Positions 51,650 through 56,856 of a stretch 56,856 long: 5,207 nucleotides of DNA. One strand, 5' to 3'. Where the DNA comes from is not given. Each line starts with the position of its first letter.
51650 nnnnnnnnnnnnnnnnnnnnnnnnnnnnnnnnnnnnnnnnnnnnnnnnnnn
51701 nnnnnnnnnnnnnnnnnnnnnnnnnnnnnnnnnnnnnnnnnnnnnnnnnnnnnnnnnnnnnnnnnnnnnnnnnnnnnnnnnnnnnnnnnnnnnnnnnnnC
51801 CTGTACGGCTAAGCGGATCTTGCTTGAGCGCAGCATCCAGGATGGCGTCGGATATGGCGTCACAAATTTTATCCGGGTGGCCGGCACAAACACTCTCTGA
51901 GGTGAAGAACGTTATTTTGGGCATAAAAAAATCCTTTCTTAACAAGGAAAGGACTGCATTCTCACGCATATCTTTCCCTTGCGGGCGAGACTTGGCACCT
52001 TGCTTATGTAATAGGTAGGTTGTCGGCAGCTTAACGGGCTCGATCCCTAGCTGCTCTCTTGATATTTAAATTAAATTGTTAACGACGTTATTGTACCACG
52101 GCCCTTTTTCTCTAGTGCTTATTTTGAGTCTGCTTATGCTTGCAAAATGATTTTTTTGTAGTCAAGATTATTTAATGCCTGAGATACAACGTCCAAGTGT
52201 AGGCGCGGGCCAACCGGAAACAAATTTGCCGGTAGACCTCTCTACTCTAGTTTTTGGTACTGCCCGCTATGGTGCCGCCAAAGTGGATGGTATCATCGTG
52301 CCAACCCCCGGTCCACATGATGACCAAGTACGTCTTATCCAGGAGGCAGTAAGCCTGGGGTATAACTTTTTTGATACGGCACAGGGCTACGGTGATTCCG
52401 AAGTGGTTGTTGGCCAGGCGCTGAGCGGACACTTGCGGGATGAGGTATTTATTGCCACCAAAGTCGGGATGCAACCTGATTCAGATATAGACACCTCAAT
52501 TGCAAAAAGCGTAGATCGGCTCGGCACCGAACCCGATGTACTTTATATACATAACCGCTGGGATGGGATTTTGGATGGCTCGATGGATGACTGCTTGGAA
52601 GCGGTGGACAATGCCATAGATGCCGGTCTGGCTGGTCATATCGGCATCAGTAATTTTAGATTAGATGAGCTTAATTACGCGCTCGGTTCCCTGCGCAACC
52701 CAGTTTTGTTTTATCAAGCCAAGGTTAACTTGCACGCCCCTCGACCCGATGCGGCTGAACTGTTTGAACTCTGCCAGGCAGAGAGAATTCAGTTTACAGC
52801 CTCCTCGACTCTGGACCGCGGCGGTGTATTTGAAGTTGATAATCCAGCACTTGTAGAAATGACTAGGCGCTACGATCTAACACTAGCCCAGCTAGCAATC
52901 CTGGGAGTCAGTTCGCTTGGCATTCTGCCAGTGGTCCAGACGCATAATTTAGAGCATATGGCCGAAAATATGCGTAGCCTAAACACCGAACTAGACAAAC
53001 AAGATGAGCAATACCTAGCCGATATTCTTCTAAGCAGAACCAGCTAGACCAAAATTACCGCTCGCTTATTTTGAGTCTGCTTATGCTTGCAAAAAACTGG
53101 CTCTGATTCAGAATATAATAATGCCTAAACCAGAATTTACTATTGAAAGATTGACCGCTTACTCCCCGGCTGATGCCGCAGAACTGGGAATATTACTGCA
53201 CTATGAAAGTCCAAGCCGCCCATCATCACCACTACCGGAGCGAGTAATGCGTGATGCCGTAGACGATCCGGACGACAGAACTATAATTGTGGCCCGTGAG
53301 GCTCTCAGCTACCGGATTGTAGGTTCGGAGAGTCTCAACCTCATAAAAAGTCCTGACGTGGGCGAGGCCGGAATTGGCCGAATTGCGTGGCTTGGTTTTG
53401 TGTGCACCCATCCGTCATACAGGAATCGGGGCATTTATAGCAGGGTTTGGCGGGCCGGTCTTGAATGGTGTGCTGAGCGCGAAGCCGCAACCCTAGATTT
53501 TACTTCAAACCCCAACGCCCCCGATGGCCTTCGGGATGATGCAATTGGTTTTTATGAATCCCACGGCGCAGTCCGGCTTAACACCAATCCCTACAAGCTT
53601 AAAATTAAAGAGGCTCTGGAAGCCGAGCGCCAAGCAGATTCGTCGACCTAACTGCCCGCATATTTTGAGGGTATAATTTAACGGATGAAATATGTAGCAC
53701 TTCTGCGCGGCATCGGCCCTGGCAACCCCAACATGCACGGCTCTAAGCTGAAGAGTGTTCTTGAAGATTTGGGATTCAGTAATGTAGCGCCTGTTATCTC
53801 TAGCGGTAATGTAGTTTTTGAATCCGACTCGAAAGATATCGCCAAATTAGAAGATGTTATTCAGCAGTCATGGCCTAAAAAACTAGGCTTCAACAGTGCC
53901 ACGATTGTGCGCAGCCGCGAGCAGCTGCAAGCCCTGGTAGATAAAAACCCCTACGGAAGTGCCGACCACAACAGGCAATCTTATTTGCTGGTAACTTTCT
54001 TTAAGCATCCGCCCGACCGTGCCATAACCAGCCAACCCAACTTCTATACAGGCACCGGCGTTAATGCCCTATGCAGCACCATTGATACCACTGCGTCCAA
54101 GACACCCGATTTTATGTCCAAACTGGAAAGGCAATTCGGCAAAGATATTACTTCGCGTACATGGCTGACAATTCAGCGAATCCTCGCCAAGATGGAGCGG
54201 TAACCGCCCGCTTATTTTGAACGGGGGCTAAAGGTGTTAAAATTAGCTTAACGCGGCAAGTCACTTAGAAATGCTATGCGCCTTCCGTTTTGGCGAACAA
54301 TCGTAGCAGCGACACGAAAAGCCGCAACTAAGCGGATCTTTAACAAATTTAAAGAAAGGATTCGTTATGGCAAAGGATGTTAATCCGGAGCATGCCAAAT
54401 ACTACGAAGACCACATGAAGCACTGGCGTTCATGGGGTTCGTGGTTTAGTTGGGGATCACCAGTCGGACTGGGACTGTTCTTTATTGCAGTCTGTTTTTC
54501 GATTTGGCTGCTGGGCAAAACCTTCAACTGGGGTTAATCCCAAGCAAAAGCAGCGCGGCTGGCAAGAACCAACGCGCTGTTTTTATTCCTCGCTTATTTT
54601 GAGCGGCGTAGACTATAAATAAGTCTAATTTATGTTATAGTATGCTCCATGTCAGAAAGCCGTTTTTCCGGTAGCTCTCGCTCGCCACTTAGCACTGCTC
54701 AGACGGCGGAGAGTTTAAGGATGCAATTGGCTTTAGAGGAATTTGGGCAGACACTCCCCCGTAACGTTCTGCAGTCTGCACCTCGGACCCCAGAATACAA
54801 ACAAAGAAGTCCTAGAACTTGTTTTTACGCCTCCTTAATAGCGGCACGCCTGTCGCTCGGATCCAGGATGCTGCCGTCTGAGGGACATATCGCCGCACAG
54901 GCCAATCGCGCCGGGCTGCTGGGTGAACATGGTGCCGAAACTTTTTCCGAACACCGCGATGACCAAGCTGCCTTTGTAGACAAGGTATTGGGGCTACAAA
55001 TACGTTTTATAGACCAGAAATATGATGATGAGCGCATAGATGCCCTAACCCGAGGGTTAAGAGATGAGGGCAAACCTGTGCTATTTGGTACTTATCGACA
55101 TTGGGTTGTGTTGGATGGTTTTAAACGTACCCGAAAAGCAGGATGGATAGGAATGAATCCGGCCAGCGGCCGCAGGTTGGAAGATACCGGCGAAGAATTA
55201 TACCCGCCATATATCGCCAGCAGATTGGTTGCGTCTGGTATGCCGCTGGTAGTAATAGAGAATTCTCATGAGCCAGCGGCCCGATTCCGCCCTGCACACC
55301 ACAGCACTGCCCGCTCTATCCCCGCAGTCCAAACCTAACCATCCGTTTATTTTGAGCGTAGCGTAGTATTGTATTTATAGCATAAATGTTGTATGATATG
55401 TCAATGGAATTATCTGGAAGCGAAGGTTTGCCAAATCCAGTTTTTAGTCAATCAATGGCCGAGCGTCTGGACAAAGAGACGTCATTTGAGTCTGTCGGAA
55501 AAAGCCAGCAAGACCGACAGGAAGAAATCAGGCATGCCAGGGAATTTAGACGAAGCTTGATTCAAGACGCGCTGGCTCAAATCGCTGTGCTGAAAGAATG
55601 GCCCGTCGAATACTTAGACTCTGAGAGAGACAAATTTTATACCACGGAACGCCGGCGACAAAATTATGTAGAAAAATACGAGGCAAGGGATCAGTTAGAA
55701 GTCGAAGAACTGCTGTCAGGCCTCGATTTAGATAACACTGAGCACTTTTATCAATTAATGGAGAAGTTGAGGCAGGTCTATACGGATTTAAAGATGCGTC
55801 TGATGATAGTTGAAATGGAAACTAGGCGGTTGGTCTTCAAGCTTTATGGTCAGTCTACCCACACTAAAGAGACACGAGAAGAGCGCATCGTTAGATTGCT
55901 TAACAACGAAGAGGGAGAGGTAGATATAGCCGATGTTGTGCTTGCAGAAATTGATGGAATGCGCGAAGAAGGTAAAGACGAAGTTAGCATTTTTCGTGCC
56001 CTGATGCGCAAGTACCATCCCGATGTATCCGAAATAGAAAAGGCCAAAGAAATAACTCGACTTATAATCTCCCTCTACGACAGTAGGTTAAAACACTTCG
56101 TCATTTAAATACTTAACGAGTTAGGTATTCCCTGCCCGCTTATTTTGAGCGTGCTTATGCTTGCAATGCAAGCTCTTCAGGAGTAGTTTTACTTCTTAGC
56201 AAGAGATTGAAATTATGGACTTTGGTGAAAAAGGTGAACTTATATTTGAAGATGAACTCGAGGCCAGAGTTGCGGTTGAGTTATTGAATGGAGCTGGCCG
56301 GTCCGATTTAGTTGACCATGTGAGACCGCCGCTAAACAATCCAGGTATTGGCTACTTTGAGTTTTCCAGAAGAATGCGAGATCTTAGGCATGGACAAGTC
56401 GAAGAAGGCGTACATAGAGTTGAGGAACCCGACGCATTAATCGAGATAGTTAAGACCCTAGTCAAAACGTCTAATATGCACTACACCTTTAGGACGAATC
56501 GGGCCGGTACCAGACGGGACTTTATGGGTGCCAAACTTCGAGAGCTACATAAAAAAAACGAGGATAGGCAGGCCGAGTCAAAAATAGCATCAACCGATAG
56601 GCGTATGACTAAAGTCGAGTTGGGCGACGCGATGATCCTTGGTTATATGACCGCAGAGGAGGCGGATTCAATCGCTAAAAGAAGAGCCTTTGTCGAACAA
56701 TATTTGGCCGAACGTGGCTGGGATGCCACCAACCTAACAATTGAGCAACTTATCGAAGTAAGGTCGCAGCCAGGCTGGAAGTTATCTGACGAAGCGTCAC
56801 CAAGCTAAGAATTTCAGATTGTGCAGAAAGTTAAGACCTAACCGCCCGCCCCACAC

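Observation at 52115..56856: Cassette-like array: seven unrelated plus-strand genes, each bounded by a conserved junction repeat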

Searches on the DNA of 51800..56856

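Call 11: search_rna_families(source=window, start=51800, end=56856, threshold=evalue, max_evalue=5, show_alignments=2)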
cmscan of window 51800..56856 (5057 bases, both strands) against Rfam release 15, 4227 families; matches with E-value up to 5: 5.
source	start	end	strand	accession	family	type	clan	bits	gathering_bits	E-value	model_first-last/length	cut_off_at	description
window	51965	52068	-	RF00162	SAM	Cis-reg; riboswitch;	CL00012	40.5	44.4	7.7e-07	1-108/108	no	SAM riboswitch aptamer (S box leader)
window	53620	53742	+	RF00865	MIR169_5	Gene; miRNA;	CL00098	22.1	44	0.61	1-129/129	no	MIR169_5 microRNA precursor family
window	53953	53997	+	RF00189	SNORD95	Gene; snRNA; snoRNA; CD-box;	-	18.8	55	1.5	1-68/68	no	Small nucleolar RNA SNORD95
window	53893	53933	-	RF04308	HCV_SL2531-SL2549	Cis-reg;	-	18.1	56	2.5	1-72/72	no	Hepatitis C virus stem-loop SL2531 and SL2549AU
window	55021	55086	+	RF01119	sR32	Gene; snRNA; snoRNA; CD-box;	-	13.9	40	2.9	1-57/57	no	Small nucleolar RNA sR32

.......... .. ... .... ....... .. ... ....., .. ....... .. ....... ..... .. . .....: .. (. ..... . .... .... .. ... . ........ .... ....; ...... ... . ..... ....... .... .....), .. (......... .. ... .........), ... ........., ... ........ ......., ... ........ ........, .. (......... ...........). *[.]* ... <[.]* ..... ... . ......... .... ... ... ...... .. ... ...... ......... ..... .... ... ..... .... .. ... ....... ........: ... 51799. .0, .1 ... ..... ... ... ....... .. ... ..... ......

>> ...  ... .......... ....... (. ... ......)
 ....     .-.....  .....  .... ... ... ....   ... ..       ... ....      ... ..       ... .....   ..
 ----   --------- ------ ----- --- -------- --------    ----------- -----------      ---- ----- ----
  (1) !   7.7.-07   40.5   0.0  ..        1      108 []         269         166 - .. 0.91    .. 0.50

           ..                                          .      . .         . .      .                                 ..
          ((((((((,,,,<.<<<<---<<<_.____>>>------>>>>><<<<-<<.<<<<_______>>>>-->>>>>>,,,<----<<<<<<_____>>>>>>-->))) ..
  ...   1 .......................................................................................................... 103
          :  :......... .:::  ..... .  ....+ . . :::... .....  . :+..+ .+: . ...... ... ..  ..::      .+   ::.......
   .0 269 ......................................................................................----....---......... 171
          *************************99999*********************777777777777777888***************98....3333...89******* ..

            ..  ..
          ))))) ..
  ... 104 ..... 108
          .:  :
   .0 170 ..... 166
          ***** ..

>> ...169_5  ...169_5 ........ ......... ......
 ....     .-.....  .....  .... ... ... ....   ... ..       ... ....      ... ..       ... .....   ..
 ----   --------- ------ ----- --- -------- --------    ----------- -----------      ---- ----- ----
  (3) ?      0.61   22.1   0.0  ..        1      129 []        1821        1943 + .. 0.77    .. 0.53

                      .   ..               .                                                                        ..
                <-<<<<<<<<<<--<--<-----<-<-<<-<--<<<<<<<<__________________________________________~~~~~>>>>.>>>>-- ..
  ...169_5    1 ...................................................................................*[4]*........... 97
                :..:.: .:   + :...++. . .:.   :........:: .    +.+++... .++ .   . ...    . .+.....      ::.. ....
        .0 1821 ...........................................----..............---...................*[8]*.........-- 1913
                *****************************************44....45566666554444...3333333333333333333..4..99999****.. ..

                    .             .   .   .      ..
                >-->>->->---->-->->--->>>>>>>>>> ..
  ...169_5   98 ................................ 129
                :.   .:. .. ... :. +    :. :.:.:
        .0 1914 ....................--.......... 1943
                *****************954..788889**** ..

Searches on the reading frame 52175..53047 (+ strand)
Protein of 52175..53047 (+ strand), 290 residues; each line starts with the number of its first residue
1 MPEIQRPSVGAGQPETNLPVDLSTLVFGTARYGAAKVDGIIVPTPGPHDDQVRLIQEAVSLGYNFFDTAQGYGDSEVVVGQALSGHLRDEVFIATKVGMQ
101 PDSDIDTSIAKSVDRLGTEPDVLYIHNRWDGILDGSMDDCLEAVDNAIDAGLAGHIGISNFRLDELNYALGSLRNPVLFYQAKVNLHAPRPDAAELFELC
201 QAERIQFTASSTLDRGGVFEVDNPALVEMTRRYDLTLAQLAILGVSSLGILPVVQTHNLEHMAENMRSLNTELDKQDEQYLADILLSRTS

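Call 10: search_protein_families(library=pfam, proteins=[window:52175-53047:+], max_evalue=0.01)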
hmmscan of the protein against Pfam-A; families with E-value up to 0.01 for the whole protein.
window:52175-53047:+ (290 aa): 1 family
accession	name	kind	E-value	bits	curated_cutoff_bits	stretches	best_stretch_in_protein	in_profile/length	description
PF00248.27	Aldo_ket_red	-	6.8e-38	130.8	24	1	25-283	2-288/291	Aldo/keto reductase family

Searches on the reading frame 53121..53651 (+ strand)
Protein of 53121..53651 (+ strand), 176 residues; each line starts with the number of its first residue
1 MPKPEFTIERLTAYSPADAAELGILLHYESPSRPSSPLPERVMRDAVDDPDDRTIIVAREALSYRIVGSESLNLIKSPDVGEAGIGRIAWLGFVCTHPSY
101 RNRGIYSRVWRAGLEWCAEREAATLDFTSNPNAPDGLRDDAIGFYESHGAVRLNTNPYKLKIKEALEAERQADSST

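Call 10: search_protein_families(library=pfam, proteins=[window:53121-53651:+], max_evalue=0.01)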
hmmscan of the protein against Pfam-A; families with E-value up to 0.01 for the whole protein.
window:53121-53651:+ (176 aa): 3 families
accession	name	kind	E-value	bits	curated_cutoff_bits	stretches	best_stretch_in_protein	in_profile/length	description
PF00583.31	Acetyltransf_1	-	2.2e-07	31.6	20.7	1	33-149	14-115/116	Acetyltransferase (GNAT) family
PF13508.13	Acetyltransf_7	-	9.2e-06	26.4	27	1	54-149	4-81/84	Acetyltransferase (GNAT) domain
PF13527.13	Acetyltransf_9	-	0.0013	19.1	25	1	87-122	71-106/127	Acetyltransferase (GNAT) domain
